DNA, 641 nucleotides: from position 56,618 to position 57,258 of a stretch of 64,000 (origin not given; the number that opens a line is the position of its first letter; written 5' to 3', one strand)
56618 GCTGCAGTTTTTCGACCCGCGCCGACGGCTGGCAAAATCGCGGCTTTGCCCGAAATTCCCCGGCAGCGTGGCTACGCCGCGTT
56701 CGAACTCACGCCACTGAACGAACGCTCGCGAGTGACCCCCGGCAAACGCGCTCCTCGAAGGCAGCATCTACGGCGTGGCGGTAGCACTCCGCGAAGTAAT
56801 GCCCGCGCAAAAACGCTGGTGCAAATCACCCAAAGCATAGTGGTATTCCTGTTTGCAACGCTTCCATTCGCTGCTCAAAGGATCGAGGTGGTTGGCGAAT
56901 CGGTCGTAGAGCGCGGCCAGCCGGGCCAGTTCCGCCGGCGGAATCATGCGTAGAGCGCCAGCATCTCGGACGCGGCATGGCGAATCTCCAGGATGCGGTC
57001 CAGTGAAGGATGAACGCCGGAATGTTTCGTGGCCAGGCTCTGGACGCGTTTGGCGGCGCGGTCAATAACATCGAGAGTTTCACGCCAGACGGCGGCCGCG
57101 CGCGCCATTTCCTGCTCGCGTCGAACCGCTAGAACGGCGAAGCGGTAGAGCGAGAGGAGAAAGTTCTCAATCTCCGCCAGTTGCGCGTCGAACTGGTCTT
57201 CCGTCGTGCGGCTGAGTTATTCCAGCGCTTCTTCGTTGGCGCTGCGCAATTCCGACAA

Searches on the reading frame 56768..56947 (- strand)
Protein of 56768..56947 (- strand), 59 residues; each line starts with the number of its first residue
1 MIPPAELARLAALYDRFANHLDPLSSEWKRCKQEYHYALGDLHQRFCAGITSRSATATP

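Call 3: search_protein_families(library=pfam, proteins=[window:56768-56947:-], max_evalue=0.1)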
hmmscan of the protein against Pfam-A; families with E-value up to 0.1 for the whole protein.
window:56768-56947:- (59 aa): 0 families

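Call 4: search_protein_families(library=padloc, proteins=[window:56768-56947:-], max_evalue=0.1)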
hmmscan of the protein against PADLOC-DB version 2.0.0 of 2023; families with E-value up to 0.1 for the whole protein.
window:56768-56947:- (59 aa): 0 families

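Call 5: search_protein_families(library=ncbifam, proteins=[window:56768-56947:-], max_evalue=0.1)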
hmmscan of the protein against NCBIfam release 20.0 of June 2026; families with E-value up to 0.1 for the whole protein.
window:56768-56947:- (59 aa): 0 families

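Call 8: search_protein_families(library=phrogs, proteins=[window:56768-56947:-], max_evalue=0.1)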
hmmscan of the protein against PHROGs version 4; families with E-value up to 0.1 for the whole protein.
window:56768-56947:- (59 aa): 0 families

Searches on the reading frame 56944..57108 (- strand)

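Call 3: search_protein_families(library=pfam, proteins=[window:56944-57108:-], max_evalue=0.1)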
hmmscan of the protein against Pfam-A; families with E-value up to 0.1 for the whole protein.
window:56944-57108:- (54 aa): 1 family
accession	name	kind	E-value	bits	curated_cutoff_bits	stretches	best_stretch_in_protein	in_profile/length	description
PF13997.11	YqjK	-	0.011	16.6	28.1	1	1-44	12-54/73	YqjK-like protein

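Call 4: search_protein_families(library=padloc, proteins=[window:56944-57108:-], max_evalue=0.1)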
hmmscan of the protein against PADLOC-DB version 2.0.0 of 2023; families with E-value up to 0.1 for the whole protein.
window:56944-57108:- (54 aa): 0 families

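Call 5: search_protein_families(library=ncbifam, proteins=[window:56944-57108:-], max_evalue=0.1)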
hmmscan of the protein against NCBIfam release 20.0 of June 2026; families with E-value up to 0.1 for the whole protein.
window:56944-57108:- (54 aa): 0 families

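Call 8: search_protein_families(library=phrogs, proteins=[window:56944-57108:-], max_evalue=0.1)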
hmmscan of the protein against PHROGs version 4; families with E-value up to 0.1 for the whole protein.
window:56944-57108:- (54 aa): 1 family
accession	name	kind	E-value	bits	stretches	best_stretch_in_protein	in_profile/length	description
phrog_14246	-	unknown function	0.066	13.8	0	4-17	2-15/26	-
